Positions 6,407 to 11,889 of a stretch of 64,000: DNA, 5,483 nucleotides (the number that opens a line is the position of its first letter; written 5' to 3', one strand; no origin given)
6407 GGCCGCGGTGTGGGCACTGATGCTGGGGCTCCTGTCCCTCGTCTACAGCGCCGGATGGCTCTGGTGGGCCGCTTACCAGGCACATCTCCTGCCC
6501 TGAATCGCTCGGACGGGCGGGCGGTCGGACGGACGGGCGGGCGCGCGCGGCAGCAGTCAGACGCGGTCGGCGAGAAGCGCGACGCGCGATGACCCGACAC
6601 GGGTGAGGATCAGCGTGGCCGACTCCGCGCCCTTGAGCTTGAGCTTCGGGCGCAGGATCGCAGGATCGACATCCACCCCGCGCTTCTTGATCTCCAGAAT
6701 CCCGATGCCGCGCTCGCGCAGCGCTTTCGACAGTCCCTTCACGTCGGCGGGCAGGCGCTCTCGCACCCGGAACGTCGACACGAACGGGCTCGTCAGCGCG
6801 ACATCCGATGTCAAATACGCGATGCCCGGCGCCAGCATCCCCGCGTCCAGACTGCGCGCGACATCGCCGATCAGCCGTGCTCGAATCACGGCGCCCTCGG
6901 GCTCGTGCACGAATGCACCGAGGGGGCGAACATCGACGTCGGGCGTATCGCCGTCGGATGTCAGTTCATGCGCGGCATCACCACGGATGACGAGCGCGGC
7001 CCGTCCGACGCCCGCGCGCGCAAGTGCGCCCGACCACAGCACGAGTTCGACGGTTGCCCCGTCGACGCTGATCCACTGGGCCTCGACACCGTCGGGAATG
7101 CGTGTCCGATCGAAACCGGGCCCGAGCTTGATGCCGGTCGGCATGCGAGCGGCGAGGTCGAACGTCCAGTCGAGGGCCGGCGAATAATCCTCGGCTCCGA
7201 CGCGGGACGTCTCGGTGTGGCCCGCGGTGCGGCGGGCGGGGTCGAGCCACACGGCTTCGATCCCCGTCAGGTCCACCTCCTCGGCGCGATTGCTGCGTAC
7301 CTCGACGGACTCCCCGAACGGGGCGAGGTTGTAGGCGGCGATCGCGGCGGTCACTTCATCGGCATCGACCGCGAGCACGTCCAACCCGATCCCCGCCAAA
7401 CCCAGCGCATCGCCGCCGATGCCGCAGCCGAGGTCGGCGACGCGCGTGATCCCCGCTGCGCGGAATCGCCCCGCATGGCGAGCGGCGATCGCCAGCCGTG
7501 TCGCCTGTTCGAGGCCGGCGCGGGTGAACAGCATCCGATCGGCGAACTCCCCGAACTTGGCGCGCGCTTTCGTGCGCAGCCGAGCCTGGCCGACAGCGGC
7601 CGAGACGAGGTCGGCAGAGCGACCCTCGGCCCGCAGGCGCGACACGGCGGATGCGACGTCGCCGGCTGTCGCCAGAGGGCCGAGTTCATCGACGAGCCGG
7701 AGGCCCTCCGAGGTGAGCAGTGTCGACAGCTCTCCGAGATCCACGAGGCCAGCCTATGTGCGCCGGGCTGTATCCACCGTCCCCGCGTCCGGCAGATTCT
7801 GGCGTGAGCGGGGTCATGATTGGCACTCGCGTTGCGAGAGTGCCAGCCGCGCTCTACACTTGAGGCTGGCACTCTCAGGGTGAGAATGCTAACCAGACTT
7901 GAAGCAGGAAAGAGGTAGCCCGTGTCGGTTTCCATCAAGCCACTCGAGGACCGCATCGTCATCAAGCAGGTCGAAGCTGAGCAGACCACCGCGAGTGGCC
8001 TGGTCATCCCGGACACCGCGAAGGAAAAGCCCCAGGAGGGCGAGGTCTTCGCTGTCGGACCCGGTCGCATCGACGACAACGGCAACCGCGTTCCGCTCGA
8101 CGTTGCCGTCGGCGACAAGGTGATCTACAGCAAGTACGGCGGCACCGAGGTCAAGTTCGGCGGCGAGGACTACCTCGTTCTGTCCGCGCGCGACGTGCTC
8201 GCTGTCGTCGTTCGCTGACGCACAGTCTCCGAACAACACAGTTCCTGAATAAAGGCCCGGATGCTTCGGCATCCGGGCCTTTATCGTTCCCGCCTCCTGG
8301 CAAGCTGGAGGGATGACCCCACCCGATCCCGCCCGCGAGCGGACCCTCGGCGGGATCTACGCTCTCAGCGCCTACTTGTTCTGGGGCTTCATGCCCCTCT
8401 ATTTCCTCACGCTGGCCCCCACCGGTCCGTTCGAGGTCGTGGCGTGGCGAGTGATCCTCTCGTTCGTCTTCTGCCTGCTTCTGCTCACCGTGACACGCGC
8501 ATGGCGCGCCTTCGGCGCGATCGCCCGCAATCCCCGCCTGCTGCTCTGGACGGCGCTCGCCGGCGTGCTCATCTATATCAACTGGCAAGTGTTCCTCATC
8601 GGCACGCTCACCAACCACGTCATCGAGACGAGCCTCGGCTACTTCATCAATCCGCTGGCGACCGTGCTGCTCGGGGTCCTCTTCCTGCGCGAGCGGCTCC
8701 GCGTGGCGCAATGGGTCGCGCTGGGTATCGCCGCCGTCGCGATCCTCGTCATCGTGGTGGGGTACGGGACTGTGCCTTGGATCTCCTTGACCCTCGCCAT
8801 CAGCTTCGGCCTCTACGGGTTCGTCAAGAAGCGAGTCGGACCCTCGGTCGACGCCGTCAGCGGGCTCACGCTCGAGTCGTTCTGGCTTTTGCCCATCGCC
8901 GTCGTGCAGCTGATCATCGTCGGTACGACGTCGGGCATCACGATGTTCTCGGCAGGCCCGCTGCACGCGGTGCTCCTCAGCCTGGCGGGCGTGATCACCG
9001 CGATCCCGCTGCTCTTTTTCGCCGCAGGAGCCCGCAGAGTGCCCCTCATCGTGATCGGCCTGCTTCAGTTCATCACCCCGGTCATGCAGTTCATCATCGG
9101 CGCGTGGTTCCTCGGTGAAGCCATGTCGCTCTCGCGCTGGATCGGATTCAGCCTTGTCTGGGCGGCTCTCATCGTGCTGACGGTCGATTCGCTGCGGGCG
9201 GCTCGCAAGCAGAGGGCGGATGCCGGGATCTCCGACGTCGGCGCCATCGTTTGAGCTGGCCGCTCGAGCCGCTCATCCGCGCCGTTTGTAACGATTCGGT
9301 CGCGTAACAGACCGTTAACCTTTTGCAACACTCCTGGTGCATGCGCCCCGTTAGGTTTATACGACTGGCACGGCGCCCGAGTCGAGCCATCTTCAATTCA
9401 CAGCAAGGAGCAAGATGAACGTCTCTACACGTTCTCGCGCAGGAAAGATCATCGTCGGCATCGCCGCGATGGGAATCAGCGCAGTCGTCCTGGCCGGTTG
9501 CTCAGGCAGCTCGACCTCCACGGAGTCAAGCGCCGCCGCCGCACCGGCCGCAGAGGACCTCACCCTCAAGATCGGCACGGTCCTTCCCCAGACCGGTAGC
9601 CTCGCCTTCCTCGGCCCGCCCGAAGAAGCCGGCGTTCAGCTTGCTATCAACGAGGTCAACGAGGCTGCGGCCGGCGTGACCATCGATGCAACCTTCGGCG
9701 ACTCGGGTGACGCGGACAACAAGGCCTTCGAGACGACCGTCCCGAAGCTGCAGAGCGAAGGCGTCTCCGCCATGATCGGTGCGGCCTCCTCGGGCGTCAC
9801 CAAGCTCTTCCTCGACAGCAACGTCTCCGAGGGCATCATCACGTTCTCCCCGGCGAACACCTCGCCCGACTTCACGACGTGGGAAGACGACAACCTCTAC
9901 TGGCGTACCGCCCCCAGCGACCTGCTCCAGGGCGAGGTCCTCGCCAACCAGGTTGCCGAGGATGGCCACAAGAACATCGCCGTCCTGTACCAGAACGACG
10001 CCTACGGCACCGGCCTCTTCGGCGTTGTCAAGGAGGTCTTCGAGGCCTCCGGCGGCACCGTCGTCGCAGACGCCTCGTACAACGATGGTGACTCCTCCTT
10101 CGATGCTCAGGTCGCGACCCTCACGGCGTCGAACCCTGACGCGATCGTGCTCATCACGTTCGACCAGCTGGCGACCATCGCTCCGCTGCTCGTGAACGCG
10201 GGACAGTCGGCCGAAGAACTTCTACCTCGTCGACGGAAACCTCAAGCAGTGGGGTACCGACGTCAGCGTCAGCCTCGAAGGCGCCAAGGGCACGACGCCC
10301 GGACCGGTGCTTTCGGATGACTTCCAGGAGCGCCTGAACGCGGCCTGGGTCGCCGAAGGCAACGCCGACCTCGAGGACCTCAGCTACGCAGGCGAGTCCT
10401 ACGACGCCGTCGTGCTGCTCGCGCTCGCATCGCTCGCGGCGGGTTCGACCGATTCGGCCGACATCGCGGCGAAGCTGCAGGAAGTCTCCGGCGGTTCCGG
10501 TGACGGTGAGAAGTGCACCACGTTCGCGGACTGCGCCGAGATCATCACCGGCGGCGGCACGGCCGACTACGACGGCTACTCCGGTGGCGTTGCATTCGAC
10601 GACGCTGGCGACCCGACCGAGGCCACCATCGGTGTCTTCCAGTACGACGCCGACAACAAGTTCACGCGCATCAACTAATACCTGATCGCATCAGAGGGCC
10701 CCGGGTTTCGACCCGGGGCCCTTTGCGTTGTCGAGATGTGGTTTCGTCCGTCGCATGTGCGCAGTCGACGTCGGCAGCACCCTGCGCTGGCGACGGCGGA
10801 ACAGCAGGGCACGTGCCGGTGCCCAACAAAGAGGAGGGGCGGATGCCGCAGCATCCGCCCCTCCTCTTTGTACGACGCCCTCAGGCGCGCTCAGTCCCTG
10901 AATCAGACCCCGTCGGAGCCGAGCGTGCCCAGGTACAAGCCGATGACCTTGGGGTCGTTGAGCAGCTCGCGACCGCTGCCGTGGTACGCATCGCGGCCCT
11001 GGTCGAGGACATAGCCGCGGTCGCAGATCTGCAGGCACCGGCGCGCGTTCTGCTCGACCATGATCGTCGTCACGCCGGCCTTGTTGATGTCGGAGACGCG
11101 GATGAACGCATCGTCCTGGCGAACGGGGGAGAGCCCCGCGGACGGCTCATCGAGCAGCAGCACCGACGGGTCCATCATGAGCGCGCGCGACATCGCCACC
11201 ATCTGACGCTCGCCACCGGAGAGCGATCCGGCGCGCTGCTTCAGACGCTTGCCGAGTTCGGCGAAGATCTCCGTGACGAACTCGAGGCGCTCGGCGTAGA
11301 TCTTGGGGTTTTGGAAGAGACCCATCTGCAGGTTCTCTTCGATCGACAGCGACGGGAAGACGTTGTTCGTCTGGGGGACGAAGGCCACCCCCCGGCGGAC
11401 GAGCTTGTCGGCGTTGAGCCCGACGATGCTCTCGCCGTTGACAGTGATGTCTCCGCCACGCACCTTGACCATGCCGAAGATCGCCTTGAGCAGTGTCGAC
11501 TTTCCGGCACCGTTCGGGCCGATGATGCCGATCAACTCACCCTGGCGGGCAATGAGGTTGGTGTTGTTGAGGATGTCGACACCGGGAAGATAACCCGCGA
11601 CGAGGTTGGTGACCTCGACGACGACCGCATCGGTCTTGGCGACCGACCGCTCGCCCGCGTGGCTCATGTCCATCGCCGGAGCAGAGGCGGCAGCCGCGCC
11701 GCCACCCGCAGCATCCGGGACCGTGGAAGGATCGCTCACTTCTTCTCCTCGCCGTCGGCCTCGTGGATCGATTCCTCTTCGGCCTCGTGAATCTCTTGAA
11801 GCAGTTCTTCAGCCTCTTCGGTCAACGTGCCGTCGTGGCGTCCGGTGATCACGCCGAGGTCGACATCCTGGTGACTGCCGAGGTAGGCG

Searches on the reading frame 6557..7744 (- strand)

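Call 80: search_protein_families(library=pfam, proteins=[window:6557-7744:-], max_evalue=0.00001)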
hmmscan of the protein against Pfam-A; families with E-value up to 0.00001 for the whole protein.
window:6557-7744:- (395 aa): 1 family
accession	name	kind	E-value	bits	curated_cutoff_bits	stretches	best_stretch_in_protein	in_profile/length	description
PF18096.6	Thump_like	-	4.4e-20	71.8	26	1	324-394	3-78/78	THUMP domain-like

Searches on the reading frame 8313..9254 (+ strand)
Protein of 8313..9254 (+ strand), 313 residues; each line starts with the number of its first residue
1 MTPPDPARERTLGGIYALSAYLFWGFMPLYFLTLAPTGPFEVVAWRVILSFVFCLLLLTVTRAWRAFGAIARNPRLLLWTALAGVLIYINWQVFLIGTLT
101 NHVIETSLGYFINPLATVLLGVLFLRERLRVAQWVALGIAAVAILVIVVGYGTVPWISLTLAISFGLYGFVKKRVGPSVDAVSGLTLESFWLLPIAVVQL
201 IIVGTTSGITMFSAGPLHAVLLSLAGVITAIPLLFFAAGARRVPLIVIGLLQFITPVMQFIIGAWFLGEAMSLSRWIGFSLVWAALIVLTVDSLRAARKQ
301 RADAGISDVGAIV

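Call 80: search_protein_families(library=pfam, proteins=[window:8313-9254:+], max_evalue=0.00001)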
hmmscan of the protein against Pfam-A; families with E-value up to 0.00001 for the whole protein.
window:8313-9254:+ (313 aa): 1 family
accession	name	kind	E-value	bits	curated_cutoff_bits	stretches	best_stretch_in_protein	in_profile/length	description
PF00892.27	EamA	-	1.7e-15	58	28.2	1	12-148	2-134/135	EamA-like transporter family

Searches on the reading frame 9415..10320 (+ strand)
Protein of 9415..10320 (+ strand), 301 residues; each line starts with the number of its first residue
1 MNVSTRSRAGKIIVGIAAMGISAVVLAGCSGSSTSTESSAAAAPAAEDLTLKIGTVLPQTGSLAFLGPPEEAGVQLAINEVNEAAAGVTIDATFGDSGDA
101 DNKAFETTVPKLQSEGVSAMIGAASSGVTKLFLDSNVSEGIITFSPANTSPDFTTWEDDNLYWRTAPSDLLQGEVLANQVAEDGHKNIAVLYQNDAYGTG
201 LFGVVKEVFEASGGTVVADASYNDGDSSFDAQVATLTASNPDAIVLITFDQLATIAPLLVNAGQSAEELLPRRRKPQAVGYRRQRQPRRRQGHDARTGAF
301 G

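Call 80: search_protein_families(library=pfam, proteins=[window:9415-10320:+], max_evalue=0.00001)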
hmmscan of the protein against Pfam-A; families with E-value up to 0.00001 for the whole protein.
window:9415-10320:+ (301 aa): 3 families
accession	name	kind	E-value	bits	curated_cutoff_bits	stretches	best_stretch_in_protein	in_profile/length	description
PF13458.12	Peripla_BP_6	-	5.2e-29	102.4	31.7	1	50-249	1-199/343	Periplasmic binding protein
PF01094.35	ANF_receptor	-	2.5e-14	53.6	25.4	1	72-250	4-187/353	Receptor family ligand binding region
PF13433.12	Peripla_BP_5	-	7.8e-07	29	27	1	51-245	1-193/363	Periplasmic binding protein domain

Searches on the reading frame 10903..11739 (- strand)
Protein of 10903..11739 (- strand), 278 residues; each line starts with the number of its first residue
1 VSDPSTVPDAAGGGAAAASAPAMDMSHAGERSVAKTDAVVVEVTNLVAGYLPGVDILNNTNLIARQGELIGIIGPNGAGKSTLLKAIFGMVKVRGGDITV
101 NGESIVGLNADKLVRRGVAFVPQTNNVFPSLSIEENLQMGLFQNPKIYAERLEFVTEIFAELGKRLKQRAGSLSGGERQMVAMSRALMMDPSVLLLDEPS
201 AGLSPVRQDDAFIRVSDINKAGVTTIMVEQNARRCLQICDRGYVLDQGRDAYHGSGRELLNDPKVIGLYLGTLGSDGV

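Call 80: search_protein_families(library=pfam, proteins=[window:10903-11739:-], max_evalue=0.00001)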
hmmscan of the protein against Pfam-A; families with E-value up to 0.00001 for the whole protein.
window:10903-11739:- (278 aa): 2 families
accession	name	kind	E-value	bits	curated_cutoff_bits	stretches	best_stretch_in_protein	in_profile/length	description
PF00005.33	ABC_tran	-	1.1e-32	113.9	25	1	57-200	1-136/137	ABC transporter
PF13304.12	AAA_21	-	7.2e-11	43.1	27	0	70-115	2-59/304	AAA domain, putative AbiEii toxin, Type IV TA system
